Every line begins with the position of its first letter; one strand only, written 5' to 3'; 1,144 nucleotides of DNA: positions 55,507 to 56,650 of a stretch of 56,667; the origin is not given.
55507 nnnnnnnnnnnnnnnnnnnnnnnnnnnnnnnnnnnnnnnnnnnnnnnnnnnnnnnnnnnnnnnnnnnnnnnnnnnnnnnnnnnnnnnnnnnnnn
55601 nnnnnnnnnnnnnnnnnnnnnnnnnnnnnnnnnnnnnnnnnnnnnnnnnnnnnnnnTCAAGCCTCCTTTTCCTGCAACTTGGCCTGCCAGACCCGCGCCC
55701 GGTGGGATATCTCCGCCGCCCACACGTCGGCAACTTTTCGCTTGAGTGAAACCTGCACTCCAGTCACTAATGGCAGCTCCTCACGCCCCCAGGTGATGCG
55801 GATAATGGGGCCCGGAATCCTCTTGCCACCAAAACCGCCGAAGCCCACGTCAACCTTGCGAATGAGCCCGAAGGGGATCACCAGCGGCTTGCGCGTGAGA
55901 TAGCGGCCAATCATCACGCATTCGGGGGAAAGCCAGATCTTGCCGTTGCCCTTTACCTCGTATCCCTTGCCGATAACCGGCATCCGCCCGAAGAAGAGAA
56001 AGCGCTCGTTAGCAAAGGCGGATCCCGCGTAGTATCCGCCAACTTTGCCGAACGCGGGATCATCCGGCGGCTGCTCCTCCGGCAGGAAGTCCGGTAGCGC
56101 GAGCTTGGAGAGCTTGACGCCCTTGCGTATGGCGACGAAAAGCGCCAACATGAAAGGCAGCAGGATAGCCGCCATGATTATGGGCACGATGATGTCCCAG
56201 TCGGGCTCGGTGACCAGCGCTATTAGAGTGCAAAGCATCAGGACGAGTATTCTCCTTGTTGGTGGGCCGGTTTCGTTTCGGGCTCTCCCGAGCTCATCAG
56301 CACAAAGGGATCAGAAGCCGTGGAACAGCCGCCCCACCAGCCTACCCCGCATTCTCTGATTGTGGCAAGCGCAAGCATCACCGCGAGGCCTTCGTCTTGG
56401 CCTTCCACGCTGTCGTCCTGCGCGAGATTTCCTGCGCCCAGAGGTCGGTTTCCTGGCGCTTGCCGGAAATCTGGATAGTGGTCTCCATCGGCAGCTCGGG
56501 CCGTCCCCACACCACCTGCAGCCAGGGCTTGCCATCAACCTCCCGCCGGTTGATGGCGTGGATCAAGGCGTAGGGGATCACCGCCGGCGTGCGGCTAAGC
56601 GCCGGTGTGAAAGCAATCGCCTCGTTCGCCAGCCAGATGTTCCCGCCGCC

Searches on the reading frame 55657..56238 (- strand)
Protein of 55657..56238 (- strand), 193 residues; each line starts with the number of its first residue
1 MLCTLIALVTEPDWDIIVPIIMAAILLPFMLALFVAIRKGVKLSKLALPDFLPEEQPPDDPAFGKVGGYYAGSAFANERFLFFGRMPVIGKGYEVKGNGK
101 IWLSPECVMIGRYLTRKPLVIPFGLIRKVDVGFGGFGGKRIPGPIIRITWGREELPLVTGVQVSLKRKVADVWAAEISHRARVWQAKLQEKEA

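Call 7: search_protein_families(library=pfam, proteins=[window:55657-56238:-], max_evalue=1)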
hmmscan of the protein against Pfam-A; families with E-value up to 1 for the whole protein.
window:55657-56238:- (193 aa): 0 families

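Call 10: find_homologous_proteins(query=window:55657-56238:-)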
Query window:55657-56238:- (193 aa): 17 proteins with E <= 0.001 among 201 candidates.
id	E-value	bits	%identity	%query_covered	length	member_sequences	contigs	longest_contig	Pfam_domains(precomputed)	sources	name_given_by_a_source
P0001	3.0e-119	414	95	100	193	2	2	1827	-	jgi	jgi:hypothetical protein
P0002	4.6e-119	413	95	100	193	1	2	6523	-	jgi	jgi:hypothetical protein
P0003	2.2e-113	395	92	100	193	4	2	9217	-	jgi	jgi:hypothetical protein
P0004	2.5e-106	372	85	100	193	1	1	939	-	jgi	-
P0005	4.2e-106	371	84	100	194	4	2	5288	-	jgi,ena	-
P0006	5.1e-97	341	79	99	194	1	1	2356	-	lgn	-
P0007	4.9e-94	332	76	99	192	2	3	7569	-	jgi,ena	-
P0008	1.0e-87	311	72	100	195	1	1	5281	-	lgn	-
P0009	5.8e-69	250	56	97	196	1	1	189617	-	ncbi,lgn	-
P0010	7.5e-68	246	56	97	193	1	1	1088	-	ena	-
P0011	8.9e-67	243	57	97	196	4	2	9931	-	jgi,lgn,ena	-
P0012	1.1e-66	242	56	97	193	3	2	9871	-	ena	-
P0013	5.3e-66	240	55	97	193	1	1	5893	-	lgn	-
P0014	7.7e-66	240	58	92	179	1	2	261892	-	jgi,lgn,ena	-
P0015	2.7e-65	238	53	97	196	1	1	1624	-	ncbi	-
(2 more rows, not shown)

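Call 12: find_encoding_contigs(protein=P0003, flank=3000, max_places=3)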
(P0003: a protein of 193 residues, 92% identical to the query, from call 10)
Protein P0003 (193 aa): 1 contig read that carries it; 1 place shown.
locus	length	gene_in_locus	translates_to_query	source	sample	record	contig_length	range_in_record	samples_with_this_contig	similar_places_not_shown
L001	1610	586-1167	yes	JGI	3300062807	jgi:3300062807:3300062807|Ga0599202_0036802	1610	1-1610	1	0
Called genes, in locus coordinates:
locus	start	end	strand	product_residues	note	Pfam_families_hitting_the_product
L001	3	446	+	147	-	?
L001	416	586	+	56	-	-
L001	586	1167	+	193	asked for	-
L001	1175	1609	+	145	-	?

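Call 13: find_encoding_contigs(protein=P0005, flank=3000, max_places=3)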
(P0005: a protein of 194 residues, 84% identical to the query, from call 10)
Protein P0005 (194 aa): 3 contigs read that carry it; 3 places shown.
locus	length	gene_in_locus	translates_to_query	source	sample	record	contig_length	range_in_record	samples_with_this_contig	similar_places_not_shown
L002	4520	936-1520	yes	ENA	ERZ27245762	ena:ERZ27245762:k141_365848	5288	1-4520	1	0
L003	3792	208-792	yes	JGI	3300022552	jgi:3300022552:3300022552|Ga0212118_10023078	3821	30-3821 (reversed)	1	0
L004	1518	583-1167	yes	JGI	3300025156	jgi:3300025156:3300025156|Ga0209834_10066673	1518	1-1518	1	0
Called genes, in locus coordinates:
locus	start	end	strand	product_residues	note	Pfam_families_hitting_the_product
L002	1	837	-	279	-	?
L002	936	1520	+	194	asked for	-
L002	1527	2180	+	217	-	-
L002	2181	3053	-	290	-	PF00288:GHMP_kinases_N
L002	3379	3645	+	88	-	PF13371:TPR_9 (faint), PF07719:TPR_2 (weak)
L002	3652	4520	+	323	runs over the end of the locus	PF06271:RDD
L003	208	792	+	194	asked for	-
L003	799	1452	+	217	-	-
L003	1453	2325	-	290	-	PF00288:GHMP_kinases_N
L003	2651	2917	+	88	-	PF13371:TPR_9 (faint), PF07719:TPR_2 (weak)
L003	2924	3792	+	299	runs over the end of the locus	?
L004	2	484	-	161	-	?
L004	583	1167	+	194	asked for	-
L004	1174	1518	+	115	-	?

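Call 14: find_encoding_contigs(protein=P0007, flank=3000, max_places=3)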
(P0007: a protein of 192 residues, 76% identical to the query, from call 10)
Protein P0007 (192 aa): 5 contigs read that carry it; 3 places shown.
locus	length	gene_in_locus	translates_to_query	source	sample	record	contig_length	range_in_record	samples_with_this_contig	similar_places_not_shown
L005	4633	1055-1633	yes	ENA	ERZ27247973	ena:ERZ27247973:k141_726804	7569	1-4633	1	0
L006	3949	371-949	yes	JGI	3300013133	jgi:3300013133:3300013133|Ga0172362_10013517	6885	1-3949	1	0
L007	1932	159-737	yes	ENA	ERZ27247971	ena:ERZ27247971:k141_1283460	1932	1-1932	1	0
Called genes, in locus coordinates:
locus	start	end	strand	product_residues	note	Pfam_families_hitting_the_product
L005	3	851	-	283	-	?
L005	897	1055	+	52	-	-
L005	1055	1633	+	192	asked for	-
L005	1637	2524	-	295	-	PF00288:GHMP_kinases_N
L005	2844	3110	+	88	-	PF07719:TPR_2 (weak)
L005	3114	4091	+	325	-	PF06271:RDD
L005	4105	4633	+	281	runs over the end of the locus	-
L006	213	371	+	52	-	-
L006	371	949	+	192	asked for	-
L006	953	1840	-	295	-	PF00288:GHMP_kinases_N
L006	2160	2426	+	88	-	PF07719:TPR_2 (weak)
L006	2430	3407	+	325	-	PF06271:RDD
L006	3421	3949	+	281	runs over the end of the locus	-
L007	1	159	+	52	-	?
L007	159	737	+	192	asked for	-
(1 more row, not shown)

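Call 15: find_encoding_contigs(protein=P0009, flank=3000, max_places=3)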
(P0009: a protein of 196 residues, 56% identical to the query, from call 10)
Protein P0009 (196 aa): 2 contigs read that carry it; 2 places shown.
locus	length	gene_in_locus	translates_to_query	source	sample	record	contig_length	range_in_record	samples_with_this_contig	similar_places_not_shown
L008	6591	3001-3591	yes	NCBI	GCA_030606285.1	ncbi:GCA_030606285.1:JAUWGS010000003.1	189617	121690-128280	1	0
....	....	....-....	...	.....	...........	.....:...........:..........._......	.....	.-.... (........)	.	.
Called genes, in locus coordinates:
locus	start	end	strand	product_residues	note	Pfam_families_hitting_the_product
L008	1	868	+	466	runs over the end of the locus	PF04326:SLFN_AlbA_2, PF13749:HATPase_c_4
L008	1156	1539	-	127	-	PF01648:ACPS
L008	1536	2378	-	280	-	-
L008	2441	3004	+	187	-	-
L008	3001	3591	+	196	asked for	-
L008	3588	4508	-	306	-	PF00288:GHMP_kinases_N, PF08544:GHMP_kinases_C (faint)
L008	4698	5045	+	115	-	PF07719:TPR_2 (faint)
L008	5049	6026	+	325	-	PF06271:RDD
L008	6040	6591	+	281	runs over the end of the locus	-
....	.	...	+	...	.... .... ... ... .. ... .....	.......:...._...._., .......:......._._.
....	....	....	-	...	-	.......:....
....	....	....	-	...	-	-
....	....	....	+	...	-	-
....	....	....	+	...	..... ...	-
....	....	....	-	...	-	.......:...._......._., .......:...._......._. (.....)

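Call 18: find_related_loci(query=window:55657-56238:-, collection=genome_contigs, flank=3000)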
Query window:55657-56238:- (193 aa) in genome_contigs; peptide patterns used: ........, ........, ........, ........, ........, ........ (x = any residue, [..] = any of these).
102 stretches matched a pattern; 1 encode a relative of the query (tblastn E <= 1e-3); 1 distinct loci.
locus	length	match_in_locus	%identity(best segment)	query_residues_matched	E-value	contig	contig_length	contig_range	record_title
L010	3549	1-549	87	12-193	3e-106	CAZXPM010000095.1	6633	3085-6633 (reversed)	MAG TPA_asm: uncultured Planctomycetales bacterium isolate binchicken_co355_82 genome assembly, contig: NODE_10409_lengt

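Call 19: find_related_loci(query=window:55657-56238:-, collection=metagenome_contigs, flank=3000)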
Query window:55657-56238:- (193 aa) in metagenome_contigs; peptide patterns used: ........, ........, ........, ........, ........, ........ (x = any residue, [..] = any of these).
146 stretches matched a pattern; 4 encode a relative of the query (tblastn E <= 1e-3); 4 distinct loci.
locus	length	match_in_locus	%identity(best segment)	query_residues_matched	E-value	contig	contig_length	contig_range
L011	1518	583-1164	84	1-193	7e-117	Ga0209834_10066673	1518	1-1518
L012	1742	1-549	87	12-193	5e-112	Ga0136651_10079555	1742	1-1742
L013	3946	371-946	76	1-192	3e-98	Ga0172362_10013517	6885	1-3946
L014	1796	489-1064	76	1-192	8e-104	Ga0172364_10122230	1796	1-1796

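Call 20: find_encoding_contigs(protein=P0002, flank=3000, max_places=4)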
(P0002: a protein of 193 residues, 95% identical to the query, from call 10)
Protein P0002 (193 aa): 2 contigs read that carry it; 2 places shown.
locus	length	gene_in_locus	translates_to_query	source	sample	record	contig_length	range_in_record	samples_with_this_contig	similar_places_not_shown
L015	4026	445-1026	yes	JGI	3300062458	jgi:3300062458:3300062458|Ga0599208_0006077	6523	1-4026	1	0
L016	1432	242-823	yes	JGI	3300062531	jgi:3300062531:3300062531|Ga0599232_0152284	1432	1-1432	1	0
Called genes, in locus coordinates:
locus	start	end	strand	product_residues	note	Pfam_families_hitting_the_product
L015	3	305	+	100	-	?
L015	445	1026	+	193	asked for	-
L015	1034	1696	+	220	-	-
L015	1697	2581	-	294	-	PF00288:GHMP_kinases_N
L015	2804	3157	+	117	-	PF13371:TPR_9 (faint), PF07719:TPR_2 (weak), PF13414:TPR_11 (faint), PF13432:TPR_16 (faint)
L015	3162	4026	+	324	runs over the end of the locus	PF06271:RDD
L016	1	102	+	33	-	?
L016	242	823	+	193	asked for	-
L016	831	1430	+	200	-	?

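Call 21: find_encoding_contigs(protein=P0001, flank=3000, max_places=4)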
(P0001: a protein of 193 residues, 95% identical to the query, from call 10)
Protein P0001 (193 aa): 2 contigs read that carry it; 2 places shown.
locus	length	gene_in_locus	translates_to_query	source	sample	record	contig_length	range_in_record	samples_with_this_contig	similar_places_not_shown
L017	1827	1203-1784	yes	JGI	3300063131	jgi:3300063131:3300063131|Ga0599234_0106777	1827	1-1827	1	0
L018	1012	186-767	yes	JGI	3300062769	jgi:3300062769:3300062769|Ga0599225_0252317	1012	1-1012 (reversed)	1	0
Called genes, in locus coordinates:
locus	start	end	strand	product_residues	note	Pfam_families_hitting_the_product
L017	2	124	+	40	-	?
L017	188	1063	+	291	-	-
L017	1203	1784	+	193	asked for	-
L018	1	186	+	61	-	?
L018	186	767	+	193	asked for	-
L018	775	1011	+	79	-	?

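Call 22: find_encoding_contigs(protein=P0006, flank=3000, max_places=3)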
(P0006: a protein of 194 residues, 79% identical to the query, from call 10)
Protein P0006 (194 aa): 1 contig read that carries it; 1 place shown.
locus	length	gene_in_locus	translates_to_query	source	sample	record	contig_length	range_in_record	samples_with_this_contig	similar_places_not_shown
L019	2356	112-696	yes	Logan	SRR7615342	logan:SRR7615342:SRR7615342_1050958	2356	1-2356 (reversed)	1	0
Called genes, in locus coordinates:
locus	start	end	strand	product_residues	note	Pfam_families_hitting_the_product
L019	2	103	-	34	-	?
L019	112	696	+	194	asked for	-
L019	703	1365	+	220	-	-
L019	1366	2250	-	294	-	PF00288:GHMP_kinases_N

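Call 23: find_encoding_contigs(protein=P0008, flank=3000, max_places=3)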
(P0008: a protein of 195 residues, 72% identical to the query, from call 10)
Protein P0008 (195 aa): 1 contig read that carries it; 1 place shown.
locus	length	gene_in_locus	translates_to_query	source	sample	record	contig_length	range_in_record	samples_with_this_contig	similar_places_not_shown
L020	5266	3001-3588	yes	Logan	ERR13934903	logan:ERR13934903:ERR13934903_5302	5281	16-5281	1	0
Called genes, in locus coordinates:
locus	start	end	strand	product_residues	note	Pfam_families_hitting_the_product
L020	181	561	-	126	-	PF01648:ACPS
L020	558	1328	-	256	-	-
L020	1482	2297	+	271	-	-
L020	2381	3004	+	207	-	-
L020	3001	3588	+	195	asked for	-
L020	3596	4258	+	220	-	-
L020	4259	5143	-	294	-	PF00288:GHMP_kinases_N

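Call 29: find_homologous_proteins(query=L017:188-1060:+)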
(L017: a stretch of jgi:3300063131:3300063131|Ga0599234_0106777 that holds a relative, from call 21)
Query L017:188-1060:+ (291 aa): 3 proteins with E <= 0.001 among 8000 candidates.
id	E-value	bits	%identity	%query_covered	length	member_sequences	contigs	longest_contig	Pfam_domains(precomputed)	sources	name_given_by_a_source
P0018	8.4e-180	614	100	100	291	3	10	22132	-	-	-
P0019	9.0e-114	397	66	100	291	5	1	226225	-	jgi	-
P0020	4.1e-94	333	60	98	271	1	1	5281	-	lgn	-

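Call 30: find_encoding_contigs(protein=P0004, flank=3000, max_places=3)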
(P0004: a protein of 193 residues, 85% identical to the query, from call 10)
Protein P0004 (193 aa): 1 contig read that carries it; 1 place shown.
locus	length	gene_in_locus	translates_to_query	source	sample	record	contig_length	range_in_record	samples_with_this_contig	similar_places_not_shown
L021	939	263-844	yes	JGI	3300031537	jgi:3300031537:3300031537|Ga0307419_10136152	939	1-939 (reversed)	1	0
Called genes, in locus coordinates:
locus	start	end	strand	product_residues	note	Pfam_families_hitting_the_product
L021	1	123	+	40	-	?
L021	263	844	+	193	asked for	-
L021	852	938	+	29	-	?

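Call 31: find_encoding_contigs(protein=P0019, flank=4000, max_places=3)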
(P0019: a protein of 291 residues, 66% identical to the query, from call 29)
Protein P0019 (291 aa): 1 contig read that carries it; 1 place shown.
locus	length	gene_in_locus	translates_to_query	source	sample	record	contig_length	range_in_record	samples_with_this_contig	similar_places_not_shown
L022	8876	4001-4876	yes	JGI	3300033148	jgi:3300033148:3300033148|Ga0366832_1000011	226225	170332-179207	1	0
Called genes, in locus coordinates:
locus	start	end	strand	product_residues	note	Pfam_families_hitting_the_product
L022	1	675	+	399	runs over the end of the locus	PF06103:DUF948 (faint), PF02646:RmuC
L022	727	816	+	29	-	-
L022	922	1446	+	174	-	PF22769:DCD, PF00692:dUTPase (faint)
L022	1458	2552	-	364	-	PF04313:HSDR_N (faint), PF13588:HSDR_N_2 (weak)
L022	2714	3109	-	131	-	PF01648:ACPS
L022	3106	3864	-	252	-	-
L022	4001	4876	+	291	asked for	-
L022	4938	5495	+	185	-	-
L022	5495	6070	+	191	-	-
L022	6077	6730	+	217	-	-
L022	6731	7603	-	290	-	PF00288:GHMP_kinases_N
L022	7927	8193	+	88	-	PF13371:TPR_9 (faint), PF07719:TPR_2 (weak)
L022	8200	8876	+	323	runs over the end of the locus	PF06271:RDD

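Call 34: find_homologous_proteins(query=L020:2381-3001:+)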
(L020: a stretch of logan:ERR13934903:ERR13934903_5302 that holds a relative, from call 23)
Query L020:2381-3001:+ (207 aa): 2 proteins with E <= 0.001 among 237 candidates.
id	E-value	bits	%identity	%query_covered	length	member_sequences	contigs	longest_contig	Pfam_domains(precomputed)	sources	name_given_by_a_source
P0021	1.8e-139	480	100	100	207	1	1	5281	-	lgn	-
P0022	1.5e-91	324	68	97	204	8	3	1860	-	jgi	-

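Call 35: find_encoding_contigs(protein=P0022, flank=3000, max_places=4)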
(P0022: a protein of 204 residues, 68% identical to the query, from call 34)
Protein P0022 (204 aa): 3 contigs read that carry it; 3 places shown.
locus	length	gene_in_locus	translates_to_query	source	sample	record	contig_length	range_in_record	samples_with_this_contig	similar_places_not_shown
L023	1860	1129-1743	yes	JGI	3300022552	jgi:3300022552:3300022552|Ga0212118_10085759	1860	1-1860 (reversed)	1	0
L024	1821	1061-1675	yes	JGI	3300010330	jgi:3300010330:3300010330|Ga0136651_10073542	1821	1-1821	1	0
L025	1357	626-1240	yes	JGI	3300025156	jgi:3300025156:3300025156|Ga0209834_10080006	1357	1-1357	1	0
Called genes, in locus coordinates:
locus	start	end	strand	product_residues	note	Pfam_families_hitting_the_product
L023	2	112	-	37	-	?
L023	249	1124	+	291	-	-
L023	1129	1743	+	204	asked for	-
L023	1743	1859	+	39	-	?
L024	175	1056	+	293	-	-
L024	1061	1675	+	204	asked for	-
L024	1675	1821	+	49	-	?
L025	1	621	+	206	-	?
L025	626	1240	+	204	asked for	-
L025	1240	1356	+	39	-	?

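Call 55: predict_structure(alignment_id=A4)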
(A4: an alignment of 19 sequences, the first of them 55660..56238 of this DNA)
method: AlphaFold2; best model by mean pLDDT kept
length: 193 residues; sequences in the alignment: 19
mean_pLDDT: 87.6   pTM: 0.79
mean pLDDT of the five models: 87.6, 87.3, 84.9, 84.5, 77.3
residues with pLDDT >= 90: 105; 70-90: 75; 50-70: 11; < 50: 2
segments of 3 or more residues with pLDDT < 50: none
pLDDT, mean of each block of 10 residues (from residue 1): 52 79 90 89 88 85 94 89 84 90 95 88 95 79 93 93 95 97 92 82
secondary structure, 60 per line:
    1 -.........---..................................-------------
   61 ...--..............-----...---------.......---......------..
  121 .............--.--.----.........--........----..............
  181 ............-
elements in order: H2-10 H14-47 E66-79 E85-87 E97-103 E107-112 E119-122 E126-133 E144-152 E155-162 H167-192

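Call 58: fold_search(model_id=the predicted structure, library=pdb)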
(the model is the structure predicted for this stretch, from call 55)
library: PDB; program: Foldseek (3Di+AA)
matches with E <= 10: 1014; with E <= 0.001: 4
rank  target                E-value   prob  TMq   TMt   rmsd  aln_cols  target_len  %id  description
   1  2cy4                  2.0e-04  1.00  0.42  0.59   5.9       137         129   12  Crystal structure of phosphotyrosine binding (PTB) domain of epidermal growth factor receptor pathway substrate-8 (EPS8) (released 2006-01-04)
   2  2cy5                  2.8e-04  1.00  0.44  0.62   5.8       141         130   12  Crystal structure of phosphotyrosine binding (PTB) domain of epidermal growth factor receptor pathway substrate-8 (EPS8) (released 2006-01-04)
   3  9pvg_C                9.2e-04  1.00  0.44  0.60   7.6       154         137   10  Co-crystal structure of two CCM2 PTB domains bound to a KRIT1 peptide encompassing NPxF2 and NPxF3 (released 2026-01-28)
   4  5ukl_A                9.7e-04  1.00  0.41  0.14   3.8       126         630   10  Human GRK2 in complex with Gbetagamma subunits and CCG222886 (14bd) (released 2017-04-05)
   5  4wj7_A                1.0e-03  1.00  0.44  0.60   7.7       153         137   10  CCM2 PTB domain in complex with KRIT1 NPxY/F3 (released 2014-12-24)
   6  4wj7_C                1.3e-03  1.00  0.42  0.60   6.5       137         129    9  CCM2 PTB domain in complex with KRIT1 NPxY/F3 (released 2014-12-24)
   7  3voq_B                1.3e-03  1.00  0.34  0.53   5.6       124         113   10  Crystal structure of the pleckstrin homology domain of human Sin1, a TORC2 subunit (released 2012-04-11)
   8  1aqc_A                1.4e-03  1.00  0.42  0.59   7.5       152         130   10  X11 PTB DOMAIN-10MER PEPTIDE COMPLEX (released 1997-12-24)
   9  7k7z_A                1.4e-03  1.00  0.42  0.15   4.7       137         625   10  Structure of a hit for G Protein Coupled Receptor Kinase 2 (GRK2) Inhibitor for the Potential Treatment of Heart Failu (released 2020-10-28)
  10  2bcj_A                1.6e-03  1.00  0.41  0.14   3.7       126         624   11  Crystal Structure of G Protein-Coupled Receptor Kinase 2 in Complex with Galpha-q and Gbetagamma Subunits (released 2005-12-20)
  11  4wj7_B                1.8e-03  1.00  0.42  0.60   6.6       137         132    9  CCM2 PTB domain in complex with KRIT1 NPxY/F3 (released 2014-12-24)
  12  5he3_A                2.0e-03  1.00  0.41  0.14   3.7       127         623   12  Bovine GRK2 in complex with Gbetagamma subunits and CCG224411 (released 2016-05-11)
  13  9pvg_B                2.1e-03  1.00  0.41  0.61   6.5       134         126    9  Co-crystal structure of two CCM2 PTB domains bound to a KRIT1 peptide encompassing NPxF2 and NPxF3 (released 2026-01-28)
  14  3cik_A                2.1e-03  1.00  0.36  0.13   6.0       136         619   12  Human GRK2 in Complex with Gbetagamma subunits (released 2009-02-17)
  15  7lc1_B                2.4e-03  1.00  0.36  0.32  13.5       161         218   11  Crystal Structure of KRAS4b (GMPPNP-bound) in complex with the RBD-PH domains of SIN1 (released 2021-08-04)
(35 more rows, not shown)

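Call 63: search_protein_families(library=pfam, proteins=[L020:2390-3001:+, L017:188-1060:+, L022:3106-3864:-, L002:1-837:-], max_evalue=0.1)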
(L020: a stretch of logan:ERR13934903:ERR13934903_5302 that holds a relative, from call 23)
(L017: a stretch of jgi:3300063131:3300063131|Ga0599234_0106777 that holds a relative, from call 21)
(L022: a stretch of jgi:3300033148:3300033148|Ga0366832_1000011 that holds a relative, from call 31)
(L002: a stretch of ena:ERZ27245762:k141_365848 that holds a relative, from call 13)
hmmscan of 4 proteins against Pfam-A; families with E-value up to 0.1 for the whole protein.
L020:2390-3001:+ (204 aa): 0 families

L017:188-1060:+ (291 aa): 1 family
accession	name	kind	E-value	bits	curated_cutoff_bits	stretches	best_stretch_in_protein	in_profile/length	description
PF11139.14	SfLAP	-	0.093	12.6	35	1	12-95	40-119/213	Sap, sulfolipid-1-addressing protein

L022:3106-3864:- (252 aa): 0 families

L002:1-837:- (279 aa): 0 families

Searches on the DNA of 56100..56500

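Call 4: search_rna_families(source=window, start=56100, end=56500, threshold=evalue, max_evalue=10, show_alignments=5)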
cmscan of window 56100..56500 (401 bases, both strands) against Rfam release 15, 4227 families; matches with E-value up to 10: 0.
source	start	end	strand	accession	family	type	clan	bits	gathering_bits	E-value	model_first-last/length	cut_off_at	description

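Call 46: search_rna_families(source=window, start=56245, end=56350, threshold=evalue, max_evalue=10, show_alignments=5)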
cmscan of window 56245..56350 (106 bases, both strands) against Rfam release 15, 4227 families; matches with E-value up to 10: 2.
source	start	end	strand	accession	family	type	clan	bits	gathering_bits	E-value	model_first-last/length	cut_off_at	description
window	56261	56338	-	RF03981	mir-8799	Gene; miRNA;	CL00146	14.7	46.2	5.5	1-90/90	no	mir-8799 microRNA precursor family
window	56256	56342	-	RF00852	mir-231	Gene; miRNA;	-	13.5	50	3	1-80/80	no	mir-231 microRNA precursor family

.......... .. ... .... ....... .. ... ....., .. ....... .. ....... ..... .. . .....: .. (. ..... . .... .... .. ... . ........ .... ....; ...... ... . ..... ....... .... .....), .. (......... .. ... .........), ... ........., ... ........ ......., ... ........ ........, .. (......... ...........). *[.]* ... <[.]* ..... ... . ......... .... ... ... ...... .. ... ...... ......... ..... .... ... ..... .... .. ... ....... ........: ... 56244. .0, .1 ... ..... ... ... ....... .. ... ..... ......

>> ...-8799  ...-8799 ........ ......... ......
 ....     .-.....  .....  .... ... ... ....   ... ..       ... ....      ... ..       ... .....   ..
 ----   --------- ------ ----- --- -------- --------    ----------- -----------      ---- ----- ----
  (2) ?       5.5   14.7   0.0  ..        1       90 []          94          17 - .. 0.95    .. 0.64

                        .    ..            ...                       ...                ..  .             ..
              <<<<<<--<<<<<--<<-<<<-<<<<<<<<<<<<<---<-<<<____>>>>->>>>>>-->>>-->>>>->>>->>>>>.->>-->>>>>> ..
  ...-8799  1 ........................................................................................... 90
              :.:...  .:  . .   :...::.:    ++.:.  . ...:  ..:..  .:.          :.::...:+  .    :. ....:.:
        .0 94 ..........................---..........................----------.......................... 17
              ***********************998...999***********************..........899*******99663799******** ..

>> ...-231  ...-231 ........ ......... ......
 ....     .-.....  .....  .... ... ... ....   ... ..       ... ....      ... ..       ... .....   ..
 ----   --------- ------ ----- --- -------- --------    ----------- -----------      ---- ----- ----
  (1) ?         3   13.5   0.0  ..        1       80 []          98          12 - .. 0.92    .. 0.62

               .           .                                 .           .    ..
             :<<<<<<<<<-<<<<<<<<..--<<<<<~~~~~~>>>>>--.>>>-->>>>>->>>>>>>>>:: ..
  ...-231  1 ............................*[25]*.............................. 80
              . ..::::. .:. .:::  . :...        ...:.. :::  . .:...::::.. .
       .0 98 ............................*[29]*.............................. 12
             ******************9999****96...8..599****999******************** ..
